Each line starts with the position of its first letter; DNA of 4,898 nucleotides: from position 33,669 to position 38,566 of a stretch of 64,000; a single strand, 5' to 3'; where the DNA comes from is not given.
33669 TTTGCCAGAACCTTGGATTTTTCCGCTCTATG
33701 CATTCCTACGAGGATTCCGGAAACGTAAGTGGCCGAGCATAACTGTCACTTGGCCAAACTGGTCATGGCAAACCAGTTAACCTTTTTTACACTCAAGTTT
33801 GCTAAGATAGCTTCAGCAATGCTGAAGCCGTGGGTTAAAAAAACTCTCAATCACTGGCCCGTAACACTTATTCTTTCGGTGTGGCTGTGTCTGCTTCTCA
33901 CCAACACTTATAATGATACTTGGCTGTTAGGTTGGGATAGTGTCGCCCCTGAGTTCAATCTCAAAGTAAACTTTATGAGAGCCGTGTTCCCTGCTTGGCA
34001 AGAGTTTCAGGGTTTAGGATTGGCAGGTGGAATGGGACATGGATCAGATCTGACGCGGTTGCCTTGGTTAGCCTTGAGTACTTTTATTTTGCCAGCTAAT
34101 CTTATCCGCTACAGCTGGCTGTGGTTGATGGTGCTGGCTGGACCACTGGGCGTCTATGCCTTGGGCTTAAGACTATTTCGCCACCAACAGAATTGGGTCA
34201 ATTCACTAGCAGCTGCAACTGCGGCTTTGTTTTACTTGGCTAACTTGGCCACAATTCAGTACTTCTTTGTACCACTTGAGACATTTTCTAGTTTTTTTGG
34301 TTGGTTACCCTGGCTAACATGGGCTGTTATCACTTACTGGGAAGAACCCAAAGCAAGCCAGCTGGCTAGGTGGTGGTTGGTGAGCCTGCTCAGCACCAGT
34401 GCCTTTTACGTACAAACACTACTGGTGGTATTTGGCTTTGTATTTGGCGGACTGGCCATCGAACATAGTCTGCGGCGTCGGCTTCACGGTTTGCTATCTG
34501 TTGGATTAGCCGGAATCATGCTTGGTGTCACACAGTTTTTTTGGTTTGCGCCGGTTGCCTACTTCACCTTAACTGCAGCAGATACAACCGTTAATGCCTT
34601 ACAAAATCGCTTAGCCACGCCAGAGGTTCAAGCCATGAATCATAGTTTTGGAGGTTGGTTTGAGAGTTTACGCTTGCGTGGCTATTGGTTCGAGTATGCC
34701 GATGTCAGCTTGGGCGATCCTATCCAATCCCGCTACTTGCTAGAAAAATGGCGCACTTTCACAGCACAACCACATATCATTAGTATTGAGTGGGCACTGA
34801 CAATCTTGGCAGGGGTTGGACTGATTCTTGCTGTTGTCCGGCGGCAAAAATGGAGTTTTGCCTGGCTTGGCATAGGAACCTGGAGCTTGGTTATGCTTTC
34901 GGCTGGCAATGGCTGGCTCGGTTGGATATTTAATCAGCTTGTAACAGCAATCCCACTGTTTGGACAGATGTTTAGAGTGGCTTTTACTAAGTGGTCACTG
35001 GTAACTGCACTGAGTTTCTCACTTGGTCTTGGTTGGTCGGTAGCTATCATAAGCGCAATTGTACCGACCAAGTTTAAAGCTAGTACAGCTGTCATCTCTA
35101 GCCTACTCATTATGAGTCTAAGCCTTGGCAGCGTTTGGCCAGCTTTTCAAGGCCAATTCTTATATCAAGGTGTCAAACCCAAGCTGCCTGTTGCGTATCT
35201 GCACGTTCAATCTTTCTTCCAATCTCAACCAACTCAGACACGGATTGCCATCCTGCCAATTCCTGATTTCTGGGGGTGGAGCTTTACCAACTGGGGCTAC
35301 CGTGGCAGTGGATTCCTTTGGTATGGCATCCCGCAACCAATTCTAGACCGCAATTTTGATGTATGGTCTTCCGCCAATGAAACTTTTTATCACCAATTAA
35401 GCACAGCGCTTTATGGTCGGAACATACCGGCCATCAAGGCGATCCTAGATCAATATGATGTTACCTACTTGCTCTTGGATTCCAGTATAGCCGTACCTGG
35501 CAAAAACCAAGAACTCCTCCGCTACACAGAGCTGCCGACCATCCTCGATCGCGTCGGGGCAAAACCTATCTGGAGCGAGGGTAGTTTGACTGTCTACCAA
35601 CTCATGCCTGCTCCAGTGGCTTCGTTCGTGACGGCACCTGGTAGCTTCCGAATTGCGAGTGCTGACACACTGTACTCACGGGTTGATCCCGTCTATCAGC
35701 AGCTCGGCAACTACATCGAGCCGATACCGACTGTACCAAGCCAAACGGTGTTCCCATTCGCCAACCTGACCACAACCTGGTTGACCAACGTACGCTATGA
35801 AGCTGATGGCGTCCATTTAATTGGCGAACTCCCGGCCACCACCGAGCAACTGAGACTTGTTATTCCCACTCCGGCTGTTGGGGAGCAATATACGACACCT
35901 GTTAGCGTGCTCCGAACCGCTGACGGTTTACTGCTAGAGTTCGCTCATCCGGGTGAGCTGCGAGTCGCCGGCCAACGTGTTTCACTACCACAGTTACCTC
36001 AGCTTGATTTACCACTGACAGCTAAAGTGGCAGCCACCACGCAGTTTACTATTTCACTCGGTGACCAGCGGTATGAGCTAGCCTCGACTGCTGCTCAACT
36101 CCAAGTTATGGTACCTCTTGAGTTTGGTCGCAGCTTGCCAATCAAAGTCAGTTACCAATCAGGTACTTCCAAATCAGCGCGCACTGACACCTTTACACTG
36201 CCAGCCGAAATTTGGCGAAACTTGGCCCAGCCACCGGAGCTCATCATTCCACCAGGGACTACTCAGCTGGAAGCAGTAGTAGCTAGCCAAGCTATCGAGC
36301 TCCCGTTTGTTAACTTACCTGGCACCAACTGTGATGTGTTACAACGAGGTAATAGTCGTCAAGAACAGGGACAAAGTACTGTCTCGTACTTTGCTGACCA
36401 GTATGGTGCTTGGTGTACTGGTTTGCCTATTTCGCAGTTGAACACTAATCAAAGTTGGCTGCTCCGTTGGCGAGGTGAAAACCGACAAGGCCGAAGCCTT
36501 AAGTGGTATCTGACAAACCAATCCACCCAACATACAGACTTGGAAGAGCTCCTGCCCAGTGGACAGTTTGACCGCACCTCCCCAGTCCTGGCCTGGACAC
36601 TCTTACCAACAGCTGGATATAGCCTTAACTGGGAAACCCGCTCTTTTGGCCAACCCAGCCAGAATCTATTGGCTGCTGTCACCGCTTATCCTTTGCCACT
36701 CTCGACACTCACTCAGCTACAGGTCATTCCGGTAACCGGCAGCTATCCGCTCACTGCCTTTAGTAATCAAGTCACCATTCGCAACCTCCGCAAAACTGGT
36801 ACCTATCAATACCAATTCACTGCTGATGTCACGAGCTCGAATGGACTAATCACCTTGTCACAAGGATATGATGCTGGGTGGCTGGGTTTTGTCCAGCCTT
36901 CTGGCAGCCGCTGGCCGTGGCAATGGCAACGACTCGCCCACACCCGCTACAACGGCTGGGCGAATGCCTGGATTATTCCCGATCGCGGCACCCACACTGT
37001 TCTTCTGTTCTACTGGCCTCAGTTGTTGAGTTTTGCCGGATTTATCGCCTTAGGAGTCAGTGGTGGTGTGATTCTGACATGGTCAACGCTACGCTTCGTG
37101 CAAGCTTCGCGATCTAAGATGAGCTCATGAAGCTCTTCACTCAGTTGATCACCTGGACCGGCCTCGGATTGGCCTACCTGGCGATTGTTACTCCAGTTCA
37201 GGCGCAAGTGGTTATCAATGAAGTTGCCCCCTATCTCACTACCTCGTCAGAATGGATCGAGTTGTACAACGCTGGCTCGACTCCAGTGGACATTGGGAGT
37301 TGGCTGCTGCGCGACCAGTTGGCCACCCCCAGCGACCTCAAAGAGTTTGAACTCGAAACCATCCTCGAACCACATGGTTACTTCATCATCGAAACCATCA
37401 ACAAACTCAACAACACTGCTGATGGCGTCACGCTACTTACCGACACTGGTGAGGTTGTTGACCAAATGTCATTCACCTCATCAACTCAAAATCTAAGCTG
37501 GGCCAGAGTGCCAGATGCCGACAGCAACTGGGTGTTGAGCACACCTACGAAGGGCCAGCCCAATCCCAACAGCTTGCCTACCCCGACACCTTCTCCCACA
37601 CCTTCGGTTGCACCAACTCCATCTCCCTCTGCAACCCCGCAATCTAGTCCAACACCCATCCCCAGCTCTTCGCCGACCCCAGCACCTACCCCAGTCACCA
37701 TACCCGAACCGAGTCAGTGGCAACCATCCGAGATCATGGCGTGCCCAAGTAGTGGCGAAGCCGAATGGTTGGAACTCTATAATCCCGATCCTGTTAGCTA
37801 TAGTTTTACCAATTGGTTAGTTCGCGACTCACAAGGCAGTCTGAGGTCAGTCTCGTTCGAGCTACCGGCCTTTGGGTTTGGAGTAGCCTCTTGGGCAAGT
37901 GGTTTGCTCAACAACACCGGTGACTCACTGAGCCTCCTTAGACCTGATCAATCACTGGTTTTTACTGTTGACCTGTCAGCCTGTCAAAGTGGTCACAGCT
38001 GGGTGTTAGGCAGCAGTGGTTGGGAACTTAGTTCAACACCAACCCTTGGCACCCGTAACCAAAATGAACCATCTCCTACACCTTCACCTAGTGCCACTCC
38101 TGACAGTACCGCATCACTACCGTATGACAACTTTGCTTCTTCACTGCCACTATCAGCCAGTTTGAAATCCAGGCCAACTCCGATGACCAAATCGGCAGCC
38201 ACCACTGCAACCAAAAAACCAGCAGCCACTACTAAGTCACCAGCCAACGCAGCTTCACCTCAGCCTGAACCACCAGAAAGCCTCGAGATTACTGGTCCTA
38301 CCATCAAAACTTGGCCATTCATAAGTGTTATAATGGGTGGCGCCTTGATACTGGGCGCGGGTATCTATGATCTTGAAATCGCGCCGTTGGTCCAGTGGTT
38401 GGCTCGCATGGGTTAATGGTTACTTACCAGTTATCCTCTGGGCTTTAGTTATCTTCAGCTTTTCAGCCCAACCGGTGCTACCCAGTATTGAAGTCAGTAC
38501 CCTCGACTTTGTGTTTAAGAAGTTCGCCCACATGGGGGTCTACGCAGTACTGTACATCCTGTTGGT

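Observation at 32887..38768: A candidate surface-glycoprotein operon: GT2, a 1100-aa GT-C-like giant membrane protein, a Ser/Thr/Pro-rich LTD protein and a VanZ-like protein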

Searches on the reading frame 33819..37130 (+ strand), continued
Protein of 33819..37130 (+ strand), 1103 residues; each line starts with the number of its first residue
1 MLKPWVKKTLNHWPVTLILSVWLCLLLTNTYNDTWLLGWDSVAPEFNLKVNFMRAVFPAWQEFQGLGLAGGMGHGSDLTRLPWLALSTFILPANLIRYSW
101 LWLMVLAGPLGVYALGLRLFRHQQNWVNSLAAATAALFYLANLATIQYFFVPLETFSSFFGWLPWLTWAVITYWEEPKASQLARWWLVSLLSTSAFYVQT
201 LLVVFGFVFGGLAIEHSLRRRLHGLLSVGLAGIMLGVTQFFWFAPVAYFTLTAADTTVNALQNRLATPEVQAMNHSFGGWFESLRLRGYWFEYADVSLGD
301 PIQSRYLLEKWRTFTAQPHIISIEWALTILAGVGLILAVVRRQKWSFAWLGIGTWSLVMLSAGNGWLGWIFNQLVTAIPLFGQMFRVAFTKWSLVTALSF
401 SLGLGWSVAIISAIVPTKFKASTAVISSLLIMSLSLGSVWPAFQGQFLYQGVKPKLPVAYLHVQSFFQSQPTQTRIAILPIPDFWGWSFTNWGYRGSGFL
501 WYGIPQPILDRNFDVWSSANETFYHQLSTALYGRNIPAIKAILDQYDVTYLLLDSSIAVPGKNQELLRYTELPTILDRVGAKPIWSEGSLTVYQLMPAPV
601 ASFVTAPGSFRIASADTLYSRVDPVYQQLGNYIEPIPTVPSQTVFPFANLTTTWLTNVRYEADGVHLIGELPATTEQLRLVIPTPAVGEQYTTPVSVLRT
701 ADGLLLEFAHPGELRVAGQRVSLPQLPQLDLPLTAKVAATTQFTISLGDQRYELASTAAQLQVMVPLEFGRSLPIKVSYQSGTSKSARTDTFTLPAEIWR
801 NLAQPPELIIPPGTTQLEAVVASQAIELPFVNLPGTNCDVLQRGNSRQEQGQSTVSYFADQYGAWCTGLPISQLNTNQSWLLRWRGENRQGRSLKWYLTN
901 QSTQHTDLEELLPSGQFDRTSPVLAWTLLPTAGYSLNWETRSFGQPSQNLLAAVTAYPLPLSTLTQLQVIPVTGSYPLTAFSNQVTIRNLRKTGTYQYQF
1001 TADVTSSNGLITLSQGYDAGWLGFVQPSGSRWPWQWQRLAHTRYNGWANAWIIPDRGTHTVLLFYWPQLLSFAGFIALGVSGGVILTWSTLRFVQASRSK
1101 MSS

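Call 53: search_protein_representatives(alignment_id=A1)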
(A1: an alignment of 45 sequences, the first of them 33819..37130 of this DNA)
Query: 45 sequences, 1082 profile positions. Proteins with E-value up to 0.001 (for the whole library): 7682; up to 1e-10: 4675; up to 1e-30: 1837. The best 150 are listed.
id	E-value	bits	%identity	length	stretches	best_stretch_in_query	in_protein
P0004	0.0e+00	1318.2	-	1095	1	6-1080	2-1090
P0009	0.0e+00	1266.6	-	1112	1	4-1076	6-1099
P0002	0.0e+00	1264.0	-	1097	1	4-1080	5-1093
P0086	0.0e+00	1245.3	-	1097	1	1-1081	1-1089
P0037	0.0e+00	1230.0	-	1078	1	11-1079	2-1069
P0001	0.0e+00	1225.3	-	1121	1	4-1073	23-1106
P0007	0.0e+00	1222.0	-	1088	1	4-1078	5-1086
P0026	0.0e+00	1215.4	-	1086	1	4-1073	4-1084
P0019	0.0e+00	1215.0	-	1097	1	1-1080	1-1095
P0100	0.0e+00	1209.3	-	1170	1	6-1080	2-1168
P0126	0.0e+00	1206.8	-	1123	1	9-1077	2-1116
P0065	0.0e+00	1201.2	-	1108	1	3-1079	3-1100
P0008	0.0e+00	1200.2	-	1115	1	2-1077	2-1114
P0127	0.0e+00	1192.9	-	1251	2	5-789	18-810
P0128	0.0e+00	1183.7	-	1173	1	5-1078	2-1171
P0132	0.0e+00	1160.5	-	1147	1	4-1074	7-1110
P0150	0.0e+00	1118.9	-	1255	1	5-1081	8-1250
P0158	0.0e+00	1102.7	-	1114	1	5-1077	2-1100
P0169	0.0e+00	1086.7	-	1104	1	11-1073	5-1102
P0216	8.5e-296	1000.7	-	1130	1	4-1079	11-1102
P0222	6.9e-293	991.1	-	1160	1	5-1077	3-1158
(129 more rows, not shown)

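Call 78: search_protein_families(library=pfam, proteins=[P0019, P0088, P0009, P0014, P0024, P0048, P0064, P0101, P0054], max_evalue=0.1)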
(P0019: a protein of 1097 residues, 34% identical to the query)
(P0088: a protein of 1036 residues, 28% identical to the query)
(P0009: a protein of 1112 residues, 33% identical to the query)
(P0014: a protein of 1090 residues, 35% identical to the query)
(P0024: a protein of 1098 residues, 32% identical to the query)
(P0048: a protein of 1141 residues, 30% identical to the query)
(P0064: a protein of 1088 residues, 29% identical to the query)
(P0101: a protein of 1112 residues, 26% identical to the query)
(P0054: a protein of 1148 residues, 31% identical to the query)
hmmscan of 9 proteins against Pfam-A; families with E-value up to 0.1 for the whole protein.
P0019 (1097 aa): 1 family
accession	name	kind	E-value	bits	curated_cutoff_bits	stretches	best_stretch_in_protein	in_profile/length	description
PF11847.13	GT-C_AftD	-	1.7e-10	39.9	26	1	81-575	59-529/661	Alpha-(1->3)-arabinofuranosyltransferase, N-terminal GT-C domain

P0088 (1036 aa): 3 families
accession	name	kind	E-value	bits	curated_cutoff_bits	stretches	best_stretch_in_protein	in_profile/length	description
PF11847.13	GT-C_AftD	-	0.00031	19.2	26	1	415-581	377-541/661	Alpha-(1->3)-arabinofuranosyltransferase, N-terminal GT-C domain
PF20176.3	DUF6541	-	0.0029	16.4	29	1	109-370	197-428/646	Family of unknown function (DUF6541)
PF00335.26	Tetraspanin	-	0.038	14.1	32.1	1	284-353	23-89/225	Tetraspanin family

P0009 (1112 aa): 0 families

P0014 (1090 aa): 2 families
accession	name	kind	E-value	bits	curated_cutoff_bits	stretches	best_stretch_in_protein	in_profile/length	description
PF02244.21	Propep_M14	-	0.067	13.8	22.1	0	512-553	22-62/73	Carboxypeptidase activation peptide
PF11085.13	YqhR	-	0.085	13.2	27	1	279-360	29-110/165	Conserved membrane protein YqhR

P0024 (1098 aa): 1 family
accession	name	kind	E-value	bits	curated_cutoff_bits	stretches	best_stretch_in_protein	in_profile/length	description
PF10131.15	PTPS_related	-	2e-05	23.7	26.4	1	104-243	31-169/621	6-pyruvoyl-tetrahydropterin synthase related domain; membrane protein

P0048 (1141 aa): 0 families

P0064 (1088 aa): 0 families

P0101 (1112 aa): 1 family
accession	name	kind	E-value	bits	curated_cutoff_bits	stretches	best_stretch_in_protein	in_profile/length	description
PF04932.20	Wzy_C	-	0.0037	17.5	31.7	1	394-498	22-105/149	O-Antigen ligase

P0054 (1148 aa): 1 family
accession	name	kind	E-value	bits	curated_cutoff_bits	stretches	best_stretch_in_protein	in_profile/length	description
PF10131.15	PTPS_related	-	1.2e-07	31.1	26.4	1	92-264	16-191/621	6-pyruvoyl-tetrahydropterin synthase related domain; membrane protein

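Call 86: search_protein_families(library=ncbifam, proteins=[L002:1794-2579:+, L012:5877-6686:+, L012:6707-7972:+], max_evalue=0.00001)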
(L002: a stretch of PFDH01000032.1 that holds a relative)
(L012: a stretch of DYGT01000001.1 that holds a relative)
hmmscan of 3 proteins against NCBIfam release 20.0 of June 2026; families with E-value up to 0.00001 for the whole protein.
L002:1794-2579:+ (261 aa): 16 families
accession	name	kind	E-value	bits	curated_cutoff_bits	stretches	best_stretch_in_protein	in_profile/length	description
TIGR03937.1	PgaC_IcaA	equivalog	5.4e-19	68.4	422.3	1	4-116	40-150/407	poly-beta-1,6-N-acetyl-D-glucosamine synthase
NF047588.1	GlcsyltransPgfSStrep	equivalog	2.4e-16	59.8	500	1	11-175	3-168/308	glycosyltransferase PgfS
NF007986.1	PRK10714.1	equivalog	9.6e-16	57.7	529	1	6-215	3-209/316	undecaprenyl-phosphate 4-deoxy-4-formamido-L-arabinose transferase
NF041875.1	EPS_EpsD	equivalog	1.9e-15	57.1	370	1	11-113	1-101/325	exopolysaccharide biosynthesis glycosyltransferase EpsD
NF007482.0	PRK10073.1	equivalog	2.3e-15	56.4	423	1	8-109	5-103/334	glycosyltransferase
TIGR03469.1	HpnB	hypoth_equivalog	3.1e-15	56.1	379.25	1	6-123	41-167/386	hopene-associated glycosyltransferase HpnB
TIGR04283.1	glyco_like_mftF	equivalog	2.7e-11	43.5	182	1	11-139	1-122/221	TIGR04283 family arsenosugar biosynthesis glycosyltransferase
NF041391.1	DPhHxTase_Halo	equivalog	4.6e-11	42.1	375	1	17-198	3-175/213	dolichyl-phosphate hexose transferase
NF010496.0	PRK13915.1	equivalog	1.6e-09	37.3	262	1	10-103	32-128/307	glucosyl-3-phosphoglycerate synthase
NF047683.1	TeichurnBiosyTuaG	equivalog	2.3e-09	37.2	400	1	7-130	4-128/252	teichuronic acid biosynthesis protein TuaG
TIGR04182.1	glyco_TIGR04182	equivalog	1.3e-08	34.6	325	1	12-213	3-197/293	S-layer glycoprotein N-glycosyltransferase AglJ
TIGR03965.1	mycofact_glyco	equivalog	1.7e-08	33.8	280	1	8-103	73-166/467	mycofactocin biosynthesis glycosyltransferase MftF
NF050050.1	ProtGlycPglI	equivalog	1e-07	31.6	500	1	9-136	2-129/306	GalNAc(5)-diNAcBac-PP-undecaprenol beta-1,3-glucosyltransferase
NF058614.1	PPMAGASynPpgS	equivalog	1.5e-07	31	370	1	13-227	4-221/226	polyprenyl-phospho-N-acetylgalactosaminyl synthase PpgS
NF045692.1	OglycostaseCruG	equivalog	2.7e-07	29.9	600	1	6-119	38-155/386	2'-O-glycosyltransferase CruG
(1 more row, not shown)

L012:5877-6686:+ (269 aa): 13 families
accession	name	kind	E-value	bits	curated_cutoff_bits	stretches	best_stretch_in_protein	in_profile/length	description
NF047588.1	GlcsyltransPgfSStrep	equivalog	1.8e-18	66.8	500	1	4-182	3-168/308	glycosyltransferase PgfS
TIGR03937.1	PgaC_IcaA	equivalog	2e-15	56.7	422.3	1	3-121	46-153/407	poly-beta-1,6-N-acetyl-D-glucosamine synthase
NF007986.1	PRK10714.1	equivalog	7.8e-13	48.1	529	1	2-215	6-201/316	undecaprenyl-phosphate 4-deoxy-4-formamido-L-arabinose transferase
TIGR04283.1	glyco_like_mftF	equivalog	5.8e-08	32.6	182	1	4-113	1-92/221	TIGR04283 family arsenosugar biosynthesis glycosyltransferase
NF007482.0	PRK10073.1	equivalog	8.7e-08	31.5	423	1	2-106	6-98/334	glycosyltransferase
NF038302.1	EPS_HpsE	equivalog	1e-07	31.3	300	1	4-103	3-96/307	hormogonium polysaccharide biosynthesis glycosyltransferase HpsE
NF041875.1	EPS_EpsD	equivalog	2.3e-07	30.6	370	1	4-107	1-93/325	exopolysaccharide biosynthesis glycosyltransferase EpsD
TIGR03965.1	mycofact_glyco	equivalog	7.3e-07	28.4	280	1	2-129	74-190/467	mycofactocin biosynthesis glycosyltransferase MftF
NF041391.1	DPhHxTase_Halo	equivalog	8.1e-07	28.2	375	1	11-215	4-184/213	dolichyl-phosphate hexose transferase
NF010496.0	PRK13915.1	equivalog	1.1e-06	27.9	262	1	2-108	31-131/307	glucosyl-3-phosphoglycerate synthase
TIGR04182.1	glyco_TIGR04182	equivalog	1.8e-06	27.6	325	1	4-219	2-195/293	S-layer glycoprotein N-glycosyltransferase AglJ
NF058614.1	PPMAGASynPpgS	equivalog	4.9e-06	26.1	370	1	6-213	4-195/226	polyprenyl-phospho-N-acetylgalactosaminyl synthase PpgS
TIGR03111.1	glyc2_xrt_Gpos1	hypoth_equivalog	9e-06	24.7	363.95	0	3-126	50-164/439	TIGR03111 family XrtG-associated glycosyltransferase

L012:6707-7972:+ (421 aa): 5 families
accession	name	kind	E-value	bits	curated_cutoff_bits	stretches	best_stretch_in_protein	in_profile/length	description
TIGR04063.1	stp3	hypoth_equivalog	1e-13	51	442.05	1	146-320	137-299/397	TIGR04063 family PEP-CTERM/XrtA system glycosyltransferase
NF038295.1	EPS_HpsP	equivalog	8.6e-10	38.2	550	1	194-414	177-382/388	hormogonium polysaccharide biosynthesis glycosyltransferase HpsP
TIGR03449.1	mycothiol_MshA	equivalog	1e-08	34.5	462.5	1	191-411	186-395/406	D-inositol-3-phosphate glycosyltransferase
TIGR04157.1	glyco_rSAM_CFB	subfamily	3.8e-07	29.4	400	1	191-318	191-308/406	TIGR04157 family glycosyltransferase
NF012028.0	PRK15484.1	subfamily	9.7e-06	24.9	618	0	196-414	164-373/380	lipopolysaccharide N-acetylglucosaminyltransferase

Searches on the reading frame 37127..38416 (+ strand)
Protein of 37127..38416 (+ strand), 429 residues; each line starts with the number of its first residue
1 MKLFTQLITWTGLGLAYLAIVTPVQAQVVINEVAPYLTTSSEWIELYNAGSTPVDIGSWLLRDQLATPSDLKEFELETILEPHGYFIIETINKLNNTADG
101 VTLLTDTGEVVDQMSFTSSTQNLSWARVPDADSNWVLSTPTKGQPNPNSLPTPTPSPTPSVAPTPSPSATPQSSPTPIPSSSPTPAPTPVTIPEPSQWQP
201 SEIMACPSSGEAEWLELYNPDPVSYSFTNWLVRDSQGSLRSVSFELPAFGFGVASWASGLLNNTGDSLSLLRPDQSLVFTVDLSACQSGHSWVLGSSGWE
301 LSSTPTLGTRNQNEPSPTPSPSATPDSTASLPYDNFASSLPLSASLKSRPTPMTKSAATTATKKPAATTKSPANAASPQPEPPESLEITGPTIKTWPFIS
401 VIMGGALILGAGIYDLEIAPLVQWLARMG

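Call 3: search_protein_families(library=pfam, proteins=[window:37127-38416:+], max_evalue=0.01)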
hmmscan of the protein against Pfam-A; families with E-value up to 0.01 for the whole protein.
window:37127-38416:+ (429 aa): 1 family
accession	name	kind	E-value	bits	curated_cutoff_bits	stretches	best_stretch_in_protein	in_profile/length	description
PF00932.25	LTD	-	9.9e-22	77.8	34.3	2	25-116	5-107/109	Lamin Tail Domain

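Call 4: search_protein_families(library=ncbifam, proteins=[window:37127-38416:+], max_evalue=0.01)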
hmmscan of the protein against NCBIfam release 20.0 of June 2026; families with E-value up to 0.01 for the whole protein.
window:37127-38416:+ (429 aa): 1 family
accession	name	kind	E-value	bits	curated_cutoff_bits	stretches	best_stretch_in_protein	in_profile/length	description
NF008084.0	PRK10819.1-5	equivalog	0.0029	17.5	315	1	137-197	51-112/249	TonB system transport protein TonB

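Call 73: search_solved_structures(query=window:37127-38416:+, max_evalue=0.01)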
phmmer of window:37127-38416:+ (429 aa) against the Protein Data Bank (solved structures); distinct sequences matched with E-value up to 0.01: 1.
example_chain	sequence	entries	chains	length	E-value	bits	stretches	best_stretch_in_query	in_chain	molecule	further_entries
9cca_A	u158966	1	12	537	0.0042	19.4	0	135-183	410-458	Circumsporozoite protein,Pyridoxal 5'-phosphate synthase subunit Pdx1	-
